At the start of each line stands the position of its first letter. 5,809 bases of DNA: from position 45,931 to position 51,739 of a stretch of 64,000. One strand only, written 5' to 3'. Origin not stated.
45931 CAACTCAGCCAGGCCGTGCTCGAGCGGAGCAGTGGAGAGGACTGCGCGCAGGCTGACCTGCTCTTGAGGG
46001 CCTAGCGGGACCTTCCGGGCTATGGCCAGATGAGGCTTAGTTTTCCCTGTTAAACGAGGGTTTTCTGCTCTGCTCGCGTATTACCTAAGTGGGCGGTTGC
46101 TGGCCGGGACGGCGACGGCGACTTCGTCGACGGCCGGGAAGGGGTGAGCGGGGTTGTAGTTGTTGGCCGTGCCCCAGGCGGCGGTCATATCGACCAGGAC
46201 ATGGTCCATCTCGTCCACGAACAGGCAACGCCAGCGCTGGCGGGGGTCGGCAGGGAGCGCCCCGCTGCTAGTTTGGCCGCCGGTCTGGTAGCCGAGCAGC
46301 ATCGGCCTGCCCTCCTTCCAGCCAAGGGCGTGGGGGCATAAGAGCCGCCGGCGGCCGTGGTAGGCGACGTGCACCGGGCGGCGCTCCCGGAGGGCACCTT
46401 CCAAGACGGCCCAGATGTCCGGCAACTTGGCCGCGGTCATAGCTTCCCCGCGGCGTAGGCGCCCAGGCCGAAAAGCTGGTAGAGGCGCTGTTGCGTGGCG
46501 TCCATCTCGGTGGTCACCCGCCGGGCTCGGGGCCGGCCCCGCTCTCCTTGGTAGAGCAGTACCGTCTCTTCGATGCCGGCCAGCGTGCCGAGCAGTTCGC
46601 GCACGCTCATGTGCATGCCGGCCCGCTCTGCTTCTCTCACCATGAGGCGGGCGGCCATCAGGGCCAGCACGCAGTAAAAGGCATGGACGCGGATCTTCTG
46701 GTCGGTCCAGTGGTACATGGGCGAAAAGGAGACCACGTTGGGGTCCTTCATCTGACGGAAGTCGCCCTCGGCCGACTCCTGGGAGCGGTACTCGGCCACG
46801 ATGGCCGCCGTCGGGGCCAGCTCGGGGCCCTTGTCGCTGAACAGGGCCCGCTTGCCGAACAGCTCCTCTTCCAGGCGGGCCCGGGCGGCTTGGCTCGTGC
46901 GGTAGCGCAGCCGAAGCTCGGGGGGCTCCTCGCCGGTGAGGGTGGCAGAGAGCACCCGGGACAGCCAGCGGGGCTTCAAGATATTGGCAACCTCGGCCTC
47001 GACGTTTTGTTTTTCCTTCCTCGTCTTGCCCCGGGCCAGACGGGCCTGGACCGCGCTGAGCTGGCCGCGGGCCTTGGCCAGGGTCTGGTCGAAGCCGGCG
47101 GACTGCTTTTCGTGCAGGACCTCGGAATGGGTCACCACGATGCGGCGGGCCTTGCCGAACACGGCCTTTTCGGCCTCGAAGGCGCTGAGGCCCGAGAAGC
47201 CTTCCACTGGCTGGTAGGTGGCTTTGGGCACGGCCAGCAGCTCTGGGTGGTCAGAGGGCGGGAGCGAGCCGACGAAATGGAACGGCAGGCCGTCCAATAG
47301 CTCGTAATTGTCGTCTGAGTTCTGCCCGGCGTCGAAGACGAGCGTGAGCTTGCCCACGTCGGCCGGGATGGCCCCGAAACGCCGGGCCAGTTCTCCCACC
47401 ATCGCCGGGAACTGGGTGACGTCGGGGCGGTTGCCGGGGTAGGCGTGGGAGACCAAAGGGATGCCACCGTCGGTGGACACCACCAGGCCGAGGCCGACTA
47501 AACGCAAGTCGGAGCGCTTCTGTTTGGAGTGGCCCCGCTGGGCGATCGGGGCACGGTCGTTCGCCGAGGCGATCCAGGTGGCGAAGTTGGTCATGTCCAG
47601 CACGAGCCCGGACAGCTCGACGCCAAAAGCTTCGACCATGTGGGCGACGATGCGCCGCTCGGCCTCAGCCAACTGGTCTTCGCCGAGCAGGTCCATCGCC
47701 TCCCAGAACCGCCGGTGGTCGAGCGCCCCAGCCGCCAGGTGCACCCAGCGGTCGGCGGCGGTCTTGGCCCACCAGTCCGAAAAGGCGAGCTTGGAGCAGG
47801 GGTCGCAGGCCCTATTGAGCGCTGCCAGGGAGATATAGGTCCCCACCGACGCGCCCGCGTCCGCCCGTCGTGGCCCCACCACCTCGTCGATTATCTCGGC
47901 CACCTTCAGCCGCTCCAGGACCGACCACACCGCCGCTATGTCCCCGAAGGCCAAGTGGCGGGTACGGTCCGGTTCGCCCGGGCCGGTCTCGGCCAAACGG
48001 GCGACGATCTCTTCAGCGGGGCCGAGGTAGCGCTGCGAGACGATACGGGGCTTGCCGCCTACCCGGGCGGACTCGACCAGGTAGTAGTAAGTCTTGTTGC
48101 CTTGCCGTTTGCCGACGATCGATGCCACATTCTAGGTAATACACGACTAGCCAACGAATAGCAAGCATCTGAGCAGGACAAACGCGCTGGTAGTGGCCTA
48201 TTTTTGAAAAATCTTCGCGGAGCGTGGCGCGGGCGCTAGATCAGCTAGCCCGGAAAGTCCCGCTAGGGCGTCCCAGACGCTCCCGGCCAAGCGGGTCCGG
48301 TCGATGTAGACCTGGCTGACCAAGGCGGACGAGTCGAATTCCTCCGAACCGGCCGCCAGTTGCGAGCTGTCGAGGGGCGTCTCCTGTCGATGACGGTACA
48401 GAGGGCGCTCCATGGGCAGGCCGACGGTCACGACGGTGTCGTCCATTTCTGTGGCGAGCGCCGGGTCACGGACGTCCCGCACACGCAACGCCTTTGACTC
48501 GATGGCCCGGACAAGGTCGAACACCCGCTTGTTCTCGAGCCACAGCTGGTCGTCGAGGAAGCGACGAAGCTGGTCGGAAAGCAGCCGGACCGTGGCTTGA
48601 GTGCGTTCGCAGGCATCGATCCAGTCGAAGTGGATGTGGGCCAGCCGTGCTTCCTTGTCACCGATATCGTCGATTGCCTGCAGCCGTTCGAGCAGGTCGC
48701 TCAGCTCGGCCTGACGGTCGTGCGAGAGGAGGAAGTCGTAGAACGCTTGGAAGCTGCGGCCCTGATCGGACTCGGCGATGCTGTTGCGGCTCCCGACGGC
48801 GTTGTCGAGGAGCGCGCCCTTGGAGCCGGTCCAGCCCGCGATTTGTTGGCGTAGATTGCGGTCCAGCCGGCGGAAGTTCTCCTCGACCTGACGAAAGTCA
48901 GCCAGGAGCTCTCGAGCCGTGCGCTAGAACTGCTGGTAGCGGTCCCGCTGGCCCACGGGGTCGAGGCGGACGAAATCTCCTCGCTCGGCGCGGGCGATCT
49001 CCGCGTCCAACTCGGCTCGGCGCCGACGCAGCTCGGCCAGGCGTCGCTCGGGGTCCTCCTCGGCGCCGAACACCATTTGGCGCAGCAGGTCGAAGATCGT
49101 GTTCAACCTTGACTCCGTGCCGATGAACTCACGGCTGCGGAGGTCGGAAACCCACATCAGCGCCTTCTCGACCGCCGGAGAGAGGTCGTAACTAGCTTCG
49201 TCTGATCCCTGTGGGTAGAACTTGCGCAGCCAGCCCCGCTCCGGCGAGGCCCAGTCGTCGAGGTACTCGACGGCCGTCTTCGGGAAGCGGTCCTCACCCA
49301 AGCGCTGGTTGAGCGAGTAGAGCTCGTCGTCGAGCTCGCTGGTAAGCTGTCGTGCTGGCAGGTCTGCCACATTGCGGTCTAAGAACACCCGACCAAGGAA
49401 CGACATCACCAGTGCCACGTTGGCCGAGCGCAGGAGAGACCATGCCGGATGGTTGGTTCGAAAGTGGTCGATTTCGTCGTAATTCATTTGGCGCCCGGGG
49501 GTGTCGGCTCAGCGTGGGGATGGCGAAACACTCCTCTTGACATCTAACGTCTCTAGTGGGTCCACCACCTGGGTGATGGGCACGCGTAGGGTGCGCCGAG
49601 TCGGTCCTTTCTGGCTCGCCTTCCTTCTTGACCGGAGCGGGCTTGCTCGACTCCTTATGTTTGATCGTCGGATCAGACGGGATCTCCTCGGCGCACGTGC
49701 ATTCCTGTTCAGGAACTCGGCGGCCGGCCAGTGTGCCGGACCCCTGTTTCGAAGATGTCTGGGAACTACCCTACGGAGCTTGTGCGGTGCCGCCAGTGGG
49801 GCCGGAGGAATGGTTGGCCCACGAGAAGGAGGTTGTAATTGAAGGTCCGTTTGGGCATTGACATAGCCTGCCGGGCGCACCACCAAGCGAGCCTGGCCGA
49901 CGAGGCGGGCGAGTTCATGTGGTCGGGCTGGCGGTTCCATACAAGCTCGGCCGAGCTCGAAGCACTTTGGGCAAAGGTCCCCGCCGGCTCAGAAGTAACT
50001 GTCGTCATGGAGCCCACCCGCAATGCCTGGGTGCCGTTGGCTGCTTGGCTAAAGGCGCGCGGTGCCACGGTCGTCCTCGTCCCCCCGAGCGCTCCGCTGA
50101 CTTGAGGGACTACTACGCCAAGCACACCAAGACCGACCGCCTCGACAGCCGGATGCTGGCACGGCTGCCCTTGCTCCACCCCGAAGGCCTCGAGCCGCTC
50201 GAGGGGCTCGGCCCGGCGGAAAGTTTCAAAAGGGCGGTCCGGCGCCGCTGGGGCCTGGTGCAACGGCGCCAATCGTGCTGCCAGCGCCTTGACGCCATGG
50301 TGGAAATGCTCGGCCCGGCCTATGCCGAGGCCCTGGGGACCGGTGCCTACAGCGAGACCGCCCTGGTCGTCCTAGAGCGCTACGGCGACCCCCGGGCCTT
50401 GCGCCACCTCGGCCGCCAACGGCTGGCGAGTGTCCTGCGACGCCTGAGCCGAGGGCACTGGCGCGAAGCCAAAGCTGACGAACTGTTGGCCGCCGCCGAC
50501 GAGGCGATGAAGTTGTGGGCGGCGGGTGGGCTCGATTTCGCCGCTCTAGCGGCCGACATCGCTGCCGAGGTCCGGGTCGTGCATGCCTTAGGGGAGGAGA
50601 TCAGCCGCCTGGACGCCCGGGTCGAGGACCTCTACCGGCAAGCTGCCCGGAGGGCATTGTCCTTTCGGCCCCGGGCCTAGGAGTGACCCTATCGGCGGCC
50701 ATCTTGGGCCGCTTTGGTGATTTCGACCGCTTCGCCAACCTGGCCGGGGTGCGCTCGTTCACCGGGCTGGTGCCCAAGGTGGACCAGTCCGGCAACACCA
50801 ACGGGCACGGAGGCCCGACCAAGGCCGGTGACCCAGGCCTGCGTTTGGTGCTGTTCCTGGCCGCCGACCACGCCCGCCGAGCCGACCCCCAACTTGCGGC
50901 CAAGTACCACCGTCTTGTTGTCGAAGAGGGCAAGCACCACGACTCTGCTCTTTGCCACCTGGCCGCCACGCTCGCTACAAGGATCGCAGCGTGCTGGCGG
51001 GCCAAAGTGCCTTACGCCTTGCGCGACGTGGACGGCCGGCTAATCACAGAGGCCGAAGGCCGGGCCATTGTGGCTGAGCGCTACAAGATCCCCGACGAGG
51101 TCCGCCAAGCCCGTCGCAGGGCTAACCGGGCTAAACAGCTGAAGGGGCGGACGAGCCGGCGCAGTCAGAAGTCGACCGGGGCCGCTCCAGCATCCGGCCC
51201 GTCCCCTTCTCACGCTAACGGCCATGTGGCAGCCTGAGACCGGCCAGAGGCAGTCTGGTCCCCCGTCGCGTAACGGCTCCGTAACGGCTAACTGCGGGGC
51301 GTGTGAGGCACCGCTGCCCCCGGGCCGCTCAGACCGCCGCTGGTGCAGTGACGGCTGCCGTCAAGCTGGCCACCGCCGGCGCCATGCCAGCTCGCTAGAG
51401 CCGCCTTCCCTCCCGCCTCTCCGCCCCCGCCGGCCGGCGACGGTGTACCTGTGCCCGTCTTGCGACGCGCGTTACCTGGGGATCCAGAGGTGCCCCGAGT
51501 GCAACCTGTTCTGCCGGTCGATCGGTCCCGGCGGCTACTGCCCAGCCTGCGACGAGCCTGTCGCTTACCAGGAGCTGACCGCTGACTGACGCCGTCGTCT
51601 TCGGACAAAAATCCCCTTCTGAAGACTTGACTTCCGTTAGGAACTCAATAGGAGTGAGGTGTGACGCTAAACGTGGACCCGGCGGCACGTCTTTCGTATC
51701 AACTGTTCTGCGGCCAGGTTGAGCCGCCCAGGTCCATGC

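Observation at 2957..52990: Four direct copies of a tRNA-Arg(ACG) 3' half define a tandem array of islands with two alternating end types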

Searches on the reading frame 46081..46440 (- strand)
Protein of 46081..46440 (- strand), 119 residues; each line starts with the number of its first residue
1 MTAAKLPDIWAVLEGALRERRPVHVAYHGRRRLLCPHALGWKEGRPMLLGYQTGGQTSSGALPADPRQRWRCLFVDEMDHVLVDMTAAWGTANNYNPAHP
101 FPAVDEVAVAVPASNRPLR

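Call 13: search_protein_families(library=pfam, proteins=[window:46081-46440:-], max_evalue=0.01)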
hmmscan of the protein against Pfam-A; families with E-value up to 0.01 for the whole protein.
window:46081-46440:- (119 aa): 1 family
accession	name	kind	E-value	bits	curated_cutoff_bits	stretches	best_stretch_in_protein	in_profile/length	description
PF13280.12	WYL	-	0.00025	21.4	21.8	1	9-81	2-68/70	WYL domain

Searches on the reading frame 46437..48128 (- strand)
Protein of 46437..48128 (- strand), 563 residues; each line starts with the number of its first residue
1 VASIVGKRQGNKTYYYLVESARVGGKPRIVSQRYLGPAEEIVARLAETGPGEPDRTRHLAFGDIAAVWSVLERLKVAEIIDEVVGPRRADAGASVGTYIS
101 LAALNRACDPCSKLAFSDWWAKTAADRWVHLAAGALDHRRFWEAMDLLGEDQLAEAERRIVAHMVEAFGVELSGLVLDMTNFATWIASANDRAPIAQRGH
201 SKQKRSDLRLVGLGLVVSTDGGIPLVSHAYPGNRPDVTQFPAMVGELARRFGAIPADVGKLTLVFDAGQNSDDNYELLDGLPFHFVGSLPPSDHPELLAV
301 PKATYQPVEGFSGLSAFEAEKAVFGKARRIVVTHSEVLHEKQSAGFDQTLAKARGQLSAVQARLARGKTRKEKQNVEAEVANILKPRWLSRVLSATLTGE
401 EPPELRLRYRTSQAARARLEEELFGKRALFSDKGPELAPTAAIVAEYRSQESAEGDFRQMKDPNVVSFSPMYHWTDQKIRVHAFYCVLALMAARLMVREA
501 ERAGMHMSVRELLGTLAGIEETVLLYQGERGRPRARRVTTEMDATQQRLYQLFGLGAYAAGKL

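Call 13: search_protein_families(library=pfam, proteins=[window:46437-48128:-], max_evalue=0.01)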
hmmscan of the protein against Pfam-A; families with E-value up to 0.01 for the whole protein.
window:46437-48128:- (563 aa): 1 family
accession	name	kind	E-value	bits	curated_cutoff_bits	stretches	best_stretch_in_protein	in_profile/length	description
PF01609.27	DDE_Tnp_1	-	0.002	18.4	23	1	197-289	24-106/200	Transposase DDE domain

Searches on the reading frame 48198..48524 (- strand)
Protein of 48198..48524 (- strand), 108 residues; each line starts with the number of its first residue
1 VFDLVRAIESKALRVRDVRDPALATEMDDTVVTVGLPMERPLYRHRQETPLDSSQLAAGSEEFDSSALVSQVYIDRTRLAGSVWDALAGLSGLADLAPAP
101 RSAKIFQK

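Call 13: search_protein_families(library=pfam, proteins=[window:48198-48524:-], max_evalue=0.01)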
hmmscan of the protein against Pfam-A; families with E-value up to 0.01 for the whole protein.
window:48198-48524:- (108 aa): 1 family
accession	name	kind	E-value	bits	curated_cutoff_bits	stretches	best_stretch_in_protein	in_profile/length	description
PF11855.13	DUF3375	-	7.5e-08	32.1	28.6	1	3-91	318-410/474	Protein of unknown function (DUF3375)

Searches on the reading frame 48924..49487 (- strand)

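Call 13: search_protein_families(library=pfam, proteins=[window:48924-49487:-], max_evalue=0.01)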
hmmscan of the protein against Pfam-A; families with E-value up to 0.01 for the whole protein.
window:48924-49487:- (187 aa): 1 family
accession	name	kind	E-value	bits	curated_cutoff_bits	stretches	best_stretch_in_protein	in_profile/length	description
PF11855.13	DUF3375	-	1.1e-60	206.3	28.6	1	10-187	3-177/474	Protein of unknown function (DUF3375)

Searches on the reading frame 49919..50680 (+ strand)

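Call 13: search_protein_families(library=pfam, proteins=[window:49919-50680:+], max_evalue=0.01)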
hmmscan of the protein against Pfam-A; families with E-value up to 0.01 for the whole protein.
window:49919-50680:+ (253 aa): 1 family
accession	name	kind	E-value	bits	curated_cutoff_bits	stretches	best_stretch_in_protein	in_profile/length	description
PF01548.23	DEDD_Tnp_IS110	-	2.6e-06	27.7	29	1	55-130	77-152/155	Transposase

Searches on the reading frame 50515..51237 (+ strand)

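Call 13: search_protein_families(library=pfam, proteins=[window:50515-51237:+], max_evalue=0.01)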
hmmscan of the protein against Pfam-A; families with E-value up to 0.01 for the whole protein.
window:50515-51237:+ (240 aa): 1 family
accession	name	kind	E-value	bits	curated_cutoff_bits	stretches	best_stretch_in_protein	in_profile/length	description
PF02371.22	Transposase_20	-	3.5e-18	66.2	21.3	1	48-132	3-87/87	Transposase IS116/IS110/IS902 family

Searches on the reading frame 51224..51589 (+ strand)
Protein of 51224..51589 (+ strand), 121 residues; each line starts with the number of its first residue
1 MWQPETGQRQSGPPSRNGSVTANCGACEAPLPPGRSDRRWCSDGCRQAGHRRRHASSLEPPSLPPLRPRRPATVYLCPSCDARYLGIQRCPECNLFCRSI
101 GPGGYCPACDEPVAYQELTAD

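Call 13: search_protein_families(library=pfam, proteins=[window:51224-51589:+], max_evalue=0.01)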
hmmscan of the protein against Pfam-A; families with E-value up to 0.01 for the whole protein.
window:51224-51589:+ (121 aa): 1 family
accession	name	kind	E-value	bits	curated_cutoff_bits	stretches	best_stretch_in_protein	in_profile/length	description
PF11682.14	Zn_ribbon_11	-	0.0007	19.6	24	1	75-94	6-25/37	Probable zinc-ribbon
